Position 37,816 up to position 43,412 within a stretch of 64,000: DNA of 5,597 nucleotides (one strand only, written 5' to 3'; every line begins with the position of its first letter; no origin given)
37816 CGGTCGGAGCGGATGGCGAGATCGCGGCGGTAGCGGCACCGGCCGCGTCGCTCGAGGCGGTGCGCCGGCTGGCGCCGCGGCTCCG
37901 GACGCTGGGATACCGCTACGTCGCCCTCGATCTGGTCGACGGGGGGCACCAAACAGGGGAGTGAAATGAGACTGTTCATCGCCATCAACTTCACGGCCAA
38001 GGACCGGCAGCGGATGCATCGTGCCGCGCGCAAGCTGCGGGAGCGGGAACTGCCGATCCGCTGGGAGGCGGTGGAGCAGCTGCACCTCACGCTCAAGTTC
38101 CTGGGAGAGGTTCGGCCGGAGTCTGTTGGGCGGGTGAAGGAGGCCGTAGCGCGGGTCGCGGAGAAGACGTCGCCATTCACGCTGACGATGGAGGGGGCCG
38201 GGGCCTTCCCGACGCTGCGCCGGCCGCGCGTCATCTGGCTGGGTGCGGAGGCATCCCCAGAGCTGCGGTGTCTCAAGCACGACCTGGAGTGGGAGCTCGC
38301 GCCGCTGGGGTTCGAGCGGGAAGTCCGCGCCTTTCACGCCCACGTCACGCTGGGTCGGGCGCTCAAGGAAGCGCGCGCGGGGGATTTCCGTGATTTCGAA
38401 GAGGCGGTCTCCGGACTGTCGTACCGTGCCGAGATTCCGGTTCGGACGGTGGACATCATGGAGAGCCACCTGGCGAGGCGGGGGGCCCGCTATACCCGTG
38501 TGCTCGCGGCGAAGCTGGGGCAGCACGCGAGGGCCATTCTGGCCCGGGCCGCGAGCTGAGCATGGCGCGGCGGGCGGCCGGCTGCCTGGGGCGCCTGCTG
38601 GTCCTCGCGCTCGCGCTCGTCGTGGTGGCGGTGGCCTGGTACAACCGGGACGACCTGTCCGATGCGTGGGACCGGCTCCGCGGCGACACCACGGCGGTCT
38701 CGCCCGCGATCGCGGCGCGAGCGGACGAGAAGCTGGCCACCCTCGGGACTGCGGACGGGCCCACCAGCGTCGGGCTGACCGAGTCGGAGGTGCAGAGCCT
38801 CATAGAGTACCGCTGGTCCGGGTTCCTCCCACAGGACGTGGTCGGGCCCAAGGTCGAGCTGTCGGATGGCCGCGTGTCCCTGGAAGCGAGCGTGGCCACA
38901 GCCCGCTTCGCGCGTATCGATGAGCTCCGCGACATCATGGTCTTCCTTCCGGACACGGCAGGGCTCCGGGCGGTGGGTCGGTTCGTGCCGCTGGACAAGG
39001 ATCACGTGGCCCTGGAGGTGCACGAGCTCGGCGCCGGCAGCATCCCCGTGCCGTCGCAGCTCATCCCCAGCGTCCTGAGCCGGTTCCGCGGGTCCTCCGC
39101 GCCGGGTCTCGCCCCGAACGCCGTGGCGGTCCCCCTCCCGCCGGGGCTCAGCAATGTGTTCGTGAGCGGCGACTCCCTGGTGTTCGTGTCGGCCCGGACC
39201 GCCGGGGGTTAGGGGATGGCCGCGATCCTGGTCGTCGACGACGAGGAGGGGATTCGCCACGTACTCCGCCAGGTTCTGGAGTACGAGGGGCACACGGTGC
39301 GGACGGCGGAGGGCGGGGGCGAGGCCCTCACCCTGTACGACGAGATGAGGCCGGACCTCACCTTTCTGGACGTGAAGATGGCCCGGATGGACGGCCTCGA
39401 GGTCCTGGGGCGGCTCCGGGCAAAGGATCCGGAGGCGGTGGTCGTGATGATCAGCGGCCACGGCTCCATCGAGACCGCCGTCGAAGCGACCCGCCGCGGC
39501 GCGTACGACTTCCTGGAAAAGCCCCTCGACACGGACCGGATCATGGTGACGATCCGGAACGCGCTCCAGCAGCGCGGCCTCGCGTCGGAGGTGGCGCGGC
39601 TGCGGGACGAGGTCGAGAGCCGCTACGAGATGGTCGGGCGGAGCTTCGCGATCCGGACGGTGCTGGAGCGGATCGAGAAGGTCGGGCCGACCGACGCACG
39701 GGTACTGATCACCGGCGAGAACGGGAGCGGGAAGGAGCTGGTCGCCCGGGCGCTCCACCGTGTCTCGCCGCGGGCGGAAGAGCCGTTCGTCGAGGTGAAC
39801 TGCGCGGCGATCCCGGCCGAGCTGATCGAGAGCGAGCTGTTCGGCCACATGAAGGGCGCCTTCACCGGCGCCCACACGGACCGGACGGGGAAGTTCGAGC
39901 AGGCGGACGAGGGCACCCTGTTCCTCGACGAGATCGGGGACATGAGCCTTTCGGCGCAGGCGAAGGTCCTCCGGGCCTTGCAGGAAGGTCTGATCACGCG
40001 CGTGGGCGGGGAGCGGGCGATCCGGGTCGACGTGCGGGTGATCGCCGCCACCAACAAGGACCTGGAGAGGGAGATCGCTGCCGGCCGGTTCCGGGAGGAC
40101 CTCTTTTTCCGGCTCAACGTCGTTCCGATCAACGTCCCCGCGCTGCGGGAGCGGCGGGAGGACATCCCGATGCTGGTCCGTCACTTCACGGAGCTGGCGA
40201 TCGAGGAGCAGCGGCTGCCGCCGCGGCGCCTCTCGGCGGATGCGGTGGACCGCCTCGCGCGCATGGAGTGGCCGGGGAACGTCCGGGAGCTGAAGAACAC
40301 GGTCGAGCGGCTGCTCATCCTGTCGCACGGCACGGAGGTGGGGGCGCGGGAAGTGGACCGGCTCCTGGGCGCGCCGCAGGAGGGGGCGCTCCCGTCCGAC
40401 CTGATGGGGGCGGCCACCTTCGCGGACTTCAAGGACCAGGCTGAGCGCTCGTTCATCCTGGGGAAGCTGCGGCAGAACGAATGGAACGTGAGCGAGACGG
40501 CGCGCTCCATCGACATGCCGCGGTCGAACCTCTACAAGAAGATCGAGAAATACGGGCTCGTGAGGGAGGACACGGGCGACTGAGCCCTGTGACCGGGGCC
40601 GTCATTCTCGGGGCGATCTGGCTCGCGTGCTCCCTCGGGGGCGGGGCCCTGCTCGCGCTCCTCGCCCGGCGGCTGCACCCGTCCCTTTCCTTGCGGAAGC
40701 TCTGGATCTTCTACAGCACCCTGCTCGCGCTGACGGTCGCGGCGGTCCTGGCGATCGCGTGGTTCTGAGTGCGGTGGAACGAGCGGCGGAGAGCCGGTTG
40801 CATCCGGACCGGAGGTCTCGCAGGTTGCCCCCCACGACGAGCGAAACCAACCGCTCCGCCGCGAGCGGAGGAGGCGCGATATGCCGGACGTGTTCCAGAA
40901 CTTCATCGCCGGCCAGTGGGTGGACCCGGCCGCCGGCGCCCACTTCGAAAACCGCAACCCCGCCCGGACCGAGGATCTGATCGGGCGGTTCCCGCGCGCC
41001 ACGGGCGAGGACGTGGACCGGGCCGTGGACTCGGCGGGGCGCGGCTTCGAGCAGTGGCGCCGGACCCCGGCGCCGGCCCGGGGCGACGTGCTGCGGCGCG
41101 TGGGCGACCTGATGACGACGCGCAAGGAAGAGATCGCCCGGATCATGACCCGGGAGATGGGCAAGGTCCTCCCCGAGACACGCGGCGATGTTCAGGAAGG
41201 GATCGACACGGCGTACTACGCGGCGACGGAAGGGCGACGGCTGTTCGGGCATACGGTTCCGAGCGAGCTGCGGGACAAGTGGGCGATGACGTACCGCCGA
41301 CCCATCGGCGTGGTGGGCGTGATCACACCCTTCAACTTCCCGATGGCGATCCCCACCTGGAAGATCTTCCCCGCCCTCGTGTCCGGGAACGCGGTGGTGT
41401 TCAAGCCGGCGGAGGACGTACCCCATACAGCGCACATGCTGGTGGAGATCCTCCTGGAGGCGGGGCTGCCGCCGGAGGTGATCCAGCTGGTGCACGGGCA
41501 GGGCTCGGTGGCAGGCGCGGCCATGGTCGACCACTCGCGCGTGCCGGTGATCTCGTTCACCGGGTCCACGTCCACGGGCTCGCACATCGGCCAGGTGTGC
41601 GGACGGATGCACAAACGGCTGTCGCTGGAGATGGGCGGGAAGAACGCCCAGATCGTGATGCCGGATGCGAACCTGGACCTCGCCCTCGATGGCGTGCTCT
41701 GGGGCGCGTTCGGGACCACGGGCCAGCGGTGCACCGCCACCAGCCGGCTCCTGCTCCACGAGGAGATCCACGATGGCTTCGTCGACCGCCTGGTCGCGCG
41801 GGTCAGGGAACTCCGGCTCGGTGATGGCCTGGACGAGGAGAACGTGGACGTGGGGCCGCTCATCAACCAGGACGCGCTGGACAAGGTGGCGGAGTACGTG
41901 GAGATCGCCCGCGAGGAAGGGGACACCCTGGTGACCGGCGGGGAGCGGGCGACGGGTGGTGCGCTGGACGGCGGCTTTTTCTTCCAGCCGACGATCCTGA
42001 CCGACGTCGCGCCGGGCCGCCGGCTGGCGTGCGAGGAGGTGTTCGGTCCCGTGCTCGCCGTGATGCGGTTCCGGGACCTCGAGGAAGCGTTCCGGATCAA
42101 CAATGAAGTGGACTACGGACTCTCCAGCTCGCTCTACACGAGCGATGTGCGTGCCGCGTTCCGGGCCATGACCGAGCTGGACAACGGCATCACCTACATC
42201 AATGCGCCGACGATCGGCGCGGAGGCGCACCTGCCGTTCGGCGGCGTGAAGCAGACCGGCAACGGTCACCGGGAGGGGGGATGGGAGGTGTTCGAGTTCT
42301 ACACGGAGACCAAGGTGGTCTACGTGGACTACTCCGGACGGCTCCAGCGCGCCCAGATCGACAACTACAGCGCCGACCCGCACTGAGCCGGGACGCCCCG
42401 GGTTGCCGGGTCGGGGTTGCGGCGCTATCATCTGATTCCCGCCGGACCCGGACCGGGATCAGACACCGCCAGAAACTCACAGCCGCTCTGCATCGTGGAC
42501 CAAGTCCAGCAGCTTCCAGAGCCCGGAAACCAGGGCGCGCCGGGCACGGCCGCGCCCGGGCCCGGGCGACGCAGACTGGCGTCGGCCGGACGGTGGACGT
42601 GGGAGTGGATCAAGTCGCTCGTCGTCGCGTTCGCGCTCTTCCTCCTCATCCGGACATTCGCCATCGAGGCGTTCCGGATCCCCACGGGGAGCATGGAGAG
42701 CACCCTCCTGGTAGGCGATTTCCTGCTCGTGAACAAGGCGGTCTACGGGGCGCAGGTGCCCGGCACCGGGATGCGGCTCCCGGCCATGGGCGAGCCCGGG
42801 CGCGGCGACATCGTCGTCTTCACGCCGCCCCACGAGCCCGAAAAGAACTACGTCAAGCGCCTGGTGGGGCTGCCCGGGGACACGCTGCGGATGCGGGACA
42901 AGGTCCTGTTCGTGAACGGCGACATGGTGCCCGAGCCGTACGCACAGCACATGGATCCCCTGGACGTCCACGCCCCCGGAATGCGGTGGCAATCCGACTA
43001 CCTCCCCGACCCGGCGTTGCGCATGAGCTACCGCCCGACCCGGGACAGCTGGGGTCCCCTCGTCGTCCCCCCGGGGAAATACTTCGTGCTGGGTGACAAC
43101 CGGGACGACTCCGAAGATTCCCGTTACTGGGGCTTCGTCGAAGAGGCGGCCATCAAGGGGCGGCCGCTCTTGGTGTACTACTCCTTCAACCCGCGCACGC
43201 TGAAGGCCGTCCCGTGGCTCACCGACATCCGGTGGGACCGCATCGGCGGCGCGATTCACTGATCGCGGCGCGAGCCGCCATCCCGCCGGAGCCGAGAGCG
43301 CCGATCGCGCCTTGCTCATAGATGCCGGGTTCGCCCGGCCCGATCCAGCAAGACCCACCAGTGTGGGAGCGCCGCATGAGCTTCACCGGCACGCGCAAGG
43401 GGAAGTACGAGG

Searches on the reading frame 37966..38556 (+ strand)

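Call 16: search_protein_families(library=pfam, proteins=[window:37966-38556:+], max_evalue=0.001)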
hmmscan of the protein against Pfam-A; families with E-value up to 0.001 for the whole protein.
window:37966-38556:+ (197 aa): 2 families
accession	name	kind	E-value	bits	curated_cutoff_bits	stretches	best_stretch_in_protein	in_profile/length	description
PF02834.22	LigT_PEase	-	1.3e-27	96.2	23.3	2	14-91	8-87/87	LigT like Phosphoesterase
PF13563.12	2_5_RNA_ligase2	-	3.5e-17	63.3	27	1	21-167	9-148/152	2'-5' RNA ligase superfamily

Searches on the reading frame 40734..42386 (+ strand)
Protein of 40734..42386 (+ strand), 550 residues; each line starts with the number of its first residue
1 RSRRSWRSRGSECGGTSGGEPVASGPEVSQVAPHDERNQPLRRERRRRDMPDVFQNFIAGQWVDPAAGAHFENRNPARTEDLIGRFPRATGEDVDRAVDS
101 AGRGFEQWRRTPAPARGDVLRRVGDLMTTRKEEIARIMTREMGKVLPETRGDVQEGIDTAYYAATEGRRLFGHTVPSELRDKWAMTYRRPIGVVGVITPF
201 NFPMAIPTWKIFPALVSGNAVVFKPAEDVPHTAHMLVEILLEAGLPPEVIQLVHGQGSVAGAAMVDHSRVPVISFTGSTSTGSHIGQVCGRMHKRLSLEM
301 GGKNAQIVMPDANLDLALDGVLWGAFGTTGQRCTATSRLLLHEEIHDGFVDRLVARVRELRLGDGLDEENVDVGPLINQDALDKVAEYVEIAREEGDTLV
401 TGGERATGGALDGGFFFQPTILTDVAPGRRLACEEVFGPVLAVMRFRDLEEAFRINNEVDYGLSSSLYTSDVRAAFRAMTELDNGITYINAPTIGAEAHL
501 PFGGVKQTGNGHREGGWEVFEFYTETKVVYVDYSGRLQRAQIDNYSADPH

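Call 76: search_protein_families(library=pfam, proteins=[window:40734-42386:+], max_evalue=0.00001)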
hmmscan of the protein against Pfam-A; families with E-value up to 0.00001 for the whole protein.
window:40734-42386:+ (550 aa): 1 family
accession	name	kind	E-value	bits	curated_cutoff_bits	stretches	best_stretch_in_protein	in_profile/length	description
PF00171.27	Aldedh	-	2.6e-169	564.1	23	1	62-529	1-461/461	Aldehyde dehydrogenase family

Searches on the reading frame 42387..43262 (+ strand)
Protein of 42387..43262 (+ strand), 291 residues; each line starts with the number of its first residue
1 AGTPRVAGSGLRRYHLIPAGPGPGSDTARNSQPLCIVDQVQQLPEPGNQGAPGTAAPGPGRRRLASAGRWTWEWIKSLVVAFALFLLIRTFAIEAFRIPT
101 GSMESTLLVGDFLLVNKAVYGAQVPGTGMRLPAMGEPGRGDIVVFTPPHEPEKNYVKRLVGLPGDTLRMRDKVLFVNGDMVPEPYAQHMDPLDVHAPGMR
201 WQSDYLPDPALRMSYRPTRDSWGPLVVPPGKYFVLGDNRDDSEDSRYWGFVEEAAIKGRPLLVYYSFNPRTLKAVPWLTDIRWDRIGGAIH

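Call 76: search_protein_families(library=pfam, proteins=[window:42387-43262:+], max_evalue=0.00001)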
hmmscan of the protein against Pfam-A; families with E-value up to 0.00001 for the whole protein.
window:42387-43262:+ (291 aa): 1 family
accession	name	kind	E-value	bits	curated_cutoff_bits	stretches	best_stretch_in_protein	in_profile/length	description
PF10502.14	Peptidase_S26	-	7.4e-51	172.9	22.9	1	72-264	2-167/168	Signal peptidase, peptidase S26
